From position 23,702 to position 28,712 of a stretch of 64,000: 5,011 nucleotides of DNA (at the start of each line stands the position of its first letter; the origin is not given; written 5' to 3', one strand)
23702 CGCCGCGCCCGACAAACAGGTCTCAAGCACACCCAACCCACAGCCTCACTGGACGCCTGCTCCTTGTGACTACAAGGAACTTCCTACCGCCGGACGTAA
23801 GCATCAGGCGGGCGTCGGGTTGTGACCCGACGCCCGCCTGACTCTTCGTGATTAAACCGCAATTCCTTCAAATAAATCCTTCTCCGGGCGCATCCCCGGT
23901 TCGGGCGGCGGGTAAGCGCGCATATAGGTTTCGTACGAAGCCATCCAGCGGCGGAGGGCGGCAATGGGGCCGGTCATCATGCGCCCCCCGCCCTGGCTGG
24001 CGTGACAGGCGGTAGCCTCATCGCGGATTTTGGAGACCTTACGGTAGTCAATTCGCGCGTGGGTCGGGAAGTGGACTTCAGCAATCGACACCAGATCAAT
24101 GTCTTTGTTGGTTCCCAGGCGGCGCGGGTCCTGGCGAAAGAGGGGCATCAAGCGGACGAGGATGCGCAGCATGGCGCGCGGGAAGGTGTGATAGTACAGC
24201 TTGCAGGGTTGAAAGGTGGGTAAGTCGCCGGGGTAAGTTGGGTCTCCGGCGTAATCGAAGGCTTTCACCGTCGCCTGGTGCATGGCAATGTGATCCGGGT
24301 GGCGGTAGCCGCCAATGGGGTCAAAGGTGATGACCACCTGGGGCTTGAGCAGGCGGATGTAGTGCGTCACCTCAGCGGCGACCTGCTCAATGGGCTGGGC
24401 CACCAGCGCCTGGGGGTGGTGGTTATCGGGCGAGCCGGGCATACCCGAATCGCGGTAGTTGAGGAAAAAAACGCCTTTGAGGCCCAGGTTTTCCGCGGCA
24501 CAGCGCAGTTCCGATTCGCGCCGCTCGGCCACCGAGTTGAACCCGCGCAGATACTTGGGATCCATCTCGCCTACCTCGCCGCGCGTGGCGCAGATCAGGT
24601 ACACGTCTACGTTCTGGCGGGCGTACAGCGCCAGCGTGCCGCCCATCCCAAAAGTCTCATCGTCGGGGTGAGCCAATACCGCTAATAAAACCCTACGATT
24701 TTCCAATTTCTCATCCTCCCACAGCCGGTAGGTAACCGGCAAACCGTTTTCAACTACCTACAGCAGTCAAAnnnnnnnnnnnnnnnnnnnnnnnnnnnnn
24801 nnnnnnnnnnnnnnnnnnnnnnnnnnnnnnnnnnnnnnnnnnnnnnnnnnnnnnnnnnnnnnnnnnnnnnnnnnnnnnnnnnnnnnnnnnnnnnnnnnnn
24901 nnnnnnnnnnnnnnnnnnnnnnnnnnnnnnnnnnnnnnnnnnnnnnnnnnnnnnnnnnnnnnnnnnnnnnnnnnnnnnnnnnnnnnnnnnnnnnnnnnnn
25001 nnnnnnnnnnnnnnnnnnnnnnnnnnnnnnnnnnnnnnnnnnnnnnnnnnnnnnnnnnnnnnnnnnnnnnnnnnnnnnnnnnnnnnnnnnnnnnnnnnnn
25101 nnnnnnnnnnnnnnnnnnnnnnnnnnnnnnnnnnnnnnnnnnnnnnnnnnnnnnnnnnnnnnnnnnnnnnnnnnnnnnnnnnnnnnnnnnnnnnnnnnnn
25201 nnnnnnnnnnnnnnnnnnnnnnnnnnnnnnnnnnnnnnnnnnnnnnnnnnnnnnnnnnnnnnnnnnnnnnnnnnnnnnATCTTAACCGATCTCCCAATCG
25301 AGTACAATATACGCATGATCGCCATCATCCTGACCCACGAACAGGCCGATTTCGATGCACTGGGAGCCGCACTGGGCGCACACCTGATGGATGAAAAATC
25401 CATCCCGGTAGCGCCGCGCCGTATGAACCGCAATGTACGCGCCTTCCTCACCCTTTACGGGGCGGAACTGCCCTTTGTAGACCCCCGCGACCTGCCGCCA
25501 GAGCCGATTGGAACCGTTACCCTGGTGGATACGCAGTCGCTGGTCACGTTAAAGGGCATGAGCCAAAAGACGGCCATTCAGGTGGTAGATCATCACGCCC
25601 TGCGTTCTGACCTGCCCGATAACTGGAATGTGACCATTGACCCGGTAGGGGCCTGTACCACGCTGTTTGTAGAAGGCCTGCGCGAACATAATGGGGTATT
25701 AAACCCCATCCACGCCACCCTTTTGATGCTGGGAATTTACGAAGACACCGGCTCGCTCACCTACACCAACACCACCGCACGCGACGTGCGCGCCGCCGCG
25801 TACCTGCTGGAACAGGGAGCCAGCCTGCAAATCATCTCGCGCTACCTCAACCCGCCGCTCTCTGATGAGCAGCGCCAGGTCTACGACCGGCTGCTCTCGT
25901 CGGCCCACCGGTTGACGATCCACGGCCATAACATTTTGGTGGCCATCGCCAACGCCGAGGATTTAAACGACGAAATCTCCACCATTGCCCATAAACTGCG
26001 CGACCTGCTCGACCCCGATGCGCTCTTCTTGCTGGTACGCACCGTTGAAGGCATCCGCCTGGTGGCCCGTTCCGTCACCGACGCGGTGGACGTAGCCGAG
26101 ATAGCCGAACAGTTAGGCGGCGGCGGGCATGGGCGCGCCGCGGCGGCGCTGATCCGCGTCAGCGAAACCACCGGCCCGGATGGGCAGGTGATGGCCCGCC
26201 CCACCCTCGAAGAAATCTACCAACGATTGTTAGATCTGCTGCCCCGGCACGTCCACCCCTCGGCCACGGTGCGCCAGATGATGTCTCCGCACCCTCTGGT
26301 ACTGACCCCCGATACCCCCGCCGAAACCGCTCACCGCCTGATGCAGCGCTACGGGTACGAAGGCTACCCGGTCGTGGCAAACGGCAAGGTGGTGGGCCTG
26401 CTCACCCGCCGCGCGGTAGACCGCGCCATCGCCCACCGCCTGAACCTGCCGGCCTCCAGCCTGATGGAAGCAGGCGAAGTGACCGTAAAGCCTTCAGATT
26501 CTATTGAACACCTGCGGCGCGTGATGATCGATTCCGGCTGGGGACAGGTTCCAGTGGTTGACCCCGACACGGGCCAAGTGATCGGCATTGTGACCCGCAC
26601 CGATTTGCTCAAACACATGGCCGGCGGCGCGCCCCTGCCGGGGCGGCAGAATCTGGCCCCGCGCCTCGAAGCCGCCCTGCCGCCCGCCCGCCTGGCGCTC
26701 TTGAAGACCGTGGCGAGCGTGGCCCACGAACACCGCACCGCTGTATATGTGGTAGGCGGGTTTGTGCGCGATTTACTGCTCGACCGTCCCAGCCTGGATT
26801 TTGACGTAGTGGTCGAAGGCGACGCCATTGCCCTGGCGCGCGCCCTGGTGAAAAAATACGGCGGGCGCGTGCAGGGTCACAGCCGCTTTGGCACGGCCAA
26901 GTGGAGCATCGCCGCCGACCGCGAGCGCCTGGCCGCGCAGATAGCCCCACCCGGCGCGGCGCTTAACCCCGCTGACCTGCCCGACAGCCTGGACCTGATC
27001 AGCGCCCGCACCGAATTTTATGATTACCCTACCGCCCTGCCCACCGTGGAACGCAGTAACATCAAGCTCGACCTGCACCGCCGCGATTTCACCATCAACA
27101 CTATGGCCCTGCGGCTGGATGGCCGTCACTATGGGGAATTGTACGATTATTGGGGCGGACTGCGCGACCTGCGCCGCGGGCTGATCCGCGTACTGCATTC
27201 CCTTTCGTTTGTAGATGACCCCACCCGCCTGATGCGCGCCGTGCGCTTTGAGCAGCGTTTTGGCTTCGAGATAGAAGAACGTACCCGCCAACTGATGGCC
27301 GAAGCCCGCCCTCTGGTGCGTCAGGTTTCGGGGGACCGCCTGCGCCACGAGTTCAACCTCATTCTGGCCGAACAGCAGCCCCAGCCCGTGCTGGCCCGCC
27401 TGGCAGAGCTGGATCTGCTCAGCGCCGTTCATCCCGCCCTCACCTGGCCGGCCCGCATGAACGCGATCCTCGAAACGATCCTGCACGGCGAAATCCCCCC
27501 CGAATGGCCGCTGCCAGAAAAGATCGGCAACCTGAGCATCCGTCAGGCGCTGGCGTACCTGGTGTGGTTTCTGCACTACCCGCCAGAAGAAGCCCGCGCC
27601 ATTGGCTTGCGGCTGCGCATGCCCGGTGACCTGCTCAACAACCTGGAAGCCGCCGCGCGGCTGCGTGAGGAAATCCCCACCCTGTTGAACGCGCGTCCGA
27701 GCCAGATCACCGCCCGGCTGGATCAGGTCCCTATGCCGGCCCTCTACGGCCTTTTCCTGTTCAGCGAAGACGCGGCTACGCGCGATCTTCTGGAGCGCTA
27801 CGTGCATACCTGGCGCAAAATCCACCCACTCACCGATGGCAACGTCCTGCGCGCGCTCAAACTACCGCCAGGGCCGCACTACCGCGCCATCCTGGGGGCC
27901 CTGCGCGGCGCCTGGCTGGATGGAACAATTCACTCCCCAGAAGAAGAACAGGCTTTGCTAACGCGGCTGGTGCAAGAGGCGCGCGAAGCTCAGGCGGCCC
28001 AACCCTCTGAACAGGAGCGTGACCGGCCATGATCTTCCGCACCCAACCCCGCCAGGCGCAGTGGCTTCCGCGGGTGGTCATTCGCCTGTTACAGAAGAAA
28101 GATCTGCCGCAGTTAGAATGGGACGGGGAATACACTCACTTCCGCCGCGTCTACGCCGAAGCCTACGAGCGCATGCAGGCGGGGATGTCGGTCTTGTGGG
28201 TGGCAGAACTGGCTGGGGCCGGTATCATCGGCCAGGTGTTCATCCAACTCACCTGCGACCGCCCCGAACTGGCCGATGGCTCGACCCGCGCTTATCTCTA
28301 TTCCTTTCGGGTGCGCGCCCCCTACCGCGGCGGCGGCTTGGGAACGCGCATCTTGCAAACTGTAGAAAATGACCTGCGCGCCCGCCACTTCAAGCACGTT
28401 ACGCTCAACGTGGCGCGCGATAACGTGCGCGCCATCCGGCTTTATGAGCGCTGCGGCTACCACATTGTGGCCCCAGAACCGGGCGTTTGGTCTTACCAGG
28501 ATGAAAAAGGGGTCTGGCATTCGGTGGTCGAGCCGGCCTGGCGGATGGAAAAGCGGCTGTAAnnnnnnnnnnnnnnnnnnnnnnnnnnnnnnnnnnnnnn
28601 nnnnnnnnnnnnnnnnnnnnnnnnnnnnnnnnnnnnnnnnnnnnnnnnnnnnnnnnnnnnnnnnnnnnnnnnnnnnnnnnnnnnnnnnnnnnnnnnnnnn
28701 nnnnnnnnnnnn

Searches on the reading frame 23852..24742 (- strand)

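Call 31: search_protein_families(library=pfam, proteins=[window:23852-24742:-], max_evalue=0.00001)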
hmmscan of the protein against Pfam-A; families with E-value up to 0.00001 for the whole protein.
window:23852-24742:- (296 aa): 1 family
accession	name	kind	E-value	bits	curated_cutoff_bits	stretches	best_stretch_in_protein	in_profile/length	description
PF02585.22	PIG-L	-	2.7e-35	122.1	28.2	1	20-161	1-128/129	GlcNAc-PI de-N-acetylase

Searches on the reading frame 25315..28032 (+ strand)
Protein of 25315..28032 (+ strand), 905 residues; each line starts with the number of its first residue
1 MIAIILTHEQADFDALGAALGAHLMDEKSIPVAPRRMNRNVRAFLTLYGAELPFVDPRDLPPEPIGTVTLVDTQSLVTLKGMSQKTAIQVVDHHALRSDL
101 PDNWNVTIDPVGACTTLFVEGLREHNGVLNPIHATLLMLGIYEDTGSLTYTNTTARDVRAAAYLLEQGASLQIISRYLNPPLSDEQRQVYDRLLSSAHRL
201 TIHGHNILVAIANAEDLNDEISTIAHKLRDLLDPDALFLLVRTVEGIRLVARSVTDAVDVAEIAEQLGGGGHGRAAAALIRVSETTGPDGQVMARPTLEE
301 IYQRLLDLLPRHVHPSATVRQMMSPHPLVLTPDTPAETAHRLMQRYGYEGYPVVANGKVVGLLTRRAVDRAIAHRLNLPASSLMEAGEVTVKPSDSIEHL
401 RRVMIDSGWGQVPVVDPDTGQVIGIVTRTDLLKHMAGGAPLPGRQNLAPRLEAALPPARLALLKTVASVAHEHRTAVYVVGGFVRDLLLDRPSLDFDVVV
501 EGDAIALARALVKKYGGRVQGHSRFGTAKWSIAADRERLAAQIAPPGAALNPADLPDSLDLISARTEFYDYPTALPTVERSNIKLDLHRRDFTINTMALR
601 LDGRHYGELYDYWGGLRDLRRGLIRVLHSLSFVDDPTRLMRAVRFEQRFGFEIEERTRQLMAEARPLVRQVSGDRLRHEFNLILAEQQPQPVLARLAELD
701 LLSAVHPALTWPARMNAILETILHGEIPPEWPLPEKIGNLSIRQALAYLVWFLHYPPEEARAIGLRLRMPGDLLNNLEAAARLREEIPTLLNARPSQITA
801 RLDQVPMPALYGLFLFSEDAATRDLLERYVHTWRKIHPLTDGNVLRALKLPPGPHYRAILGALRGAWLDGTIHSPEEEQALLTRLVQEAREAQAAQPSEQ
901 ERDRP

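Call 31: search_protein_families(library=pfam, proteins=[window:25315-28032:+], max_evalue=0.00001)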
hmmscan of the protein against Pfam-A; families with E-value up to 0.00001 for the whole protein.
window:25315-28032:+ (905 aa): 5 families
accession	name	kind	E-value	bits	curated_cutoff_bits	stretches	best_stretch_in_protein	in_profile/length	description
PF00571.33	CBS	-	1.8e-27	95.8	24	2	319-373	1-56/57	CBS domain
PF01743.26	PolyA_pol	-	5e-22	79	23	1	477-625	1-126/126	Poly A polymerase head domain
PF12627.12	PolyA_pol_RNAbd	-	8.2e-14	51.6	22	1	650-709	1-60/64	Probable RNA and SrmB- binding site of polymerase A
PF02272.25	DHHA1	-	5.3e-07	30.5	25.9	0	208-281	5-84/102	DHHA1 domain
PF01368.27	DHH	-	1.4e-06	29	28.1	1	4-141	3-125/125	DHH family, N-terminal domain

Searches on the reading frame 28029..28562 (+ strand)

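Call 31: search_protein_families(library=pfam, proteins=[window:28029-28562:+], max_evalue=0.00001)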
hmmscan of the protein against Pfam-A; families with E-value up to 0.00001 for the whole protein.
window:28029-28562:+ (177 aa): 5 families
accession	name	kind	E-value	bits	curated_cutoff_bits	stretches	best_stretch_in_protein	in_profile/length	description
PF00583.31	Acetyltransf_1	-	7.3e-16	58.9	20.7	1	45-144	23-116/116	Acetyltransferase (GNAT) family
PF13508.13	Acetyltransf_7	-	1.4e-10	41.8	27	1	55-145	4-83/84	Acetyltransferase (GNAT) domain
PF13673.13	Acetyltransf_10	-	9.4e-09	35.8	23.6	1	38-150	13-113/128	Acetyltransferase (GNAT) domain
PF08445.16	FR47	-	2.5e-07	31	22.1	1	88-145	22-78/86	FR47-like protein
PF13302.13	Acetyltransf_3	-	3.3e-06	28.3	25.4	1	15-144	1-137/138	Acetyltransferase (GNAT) domain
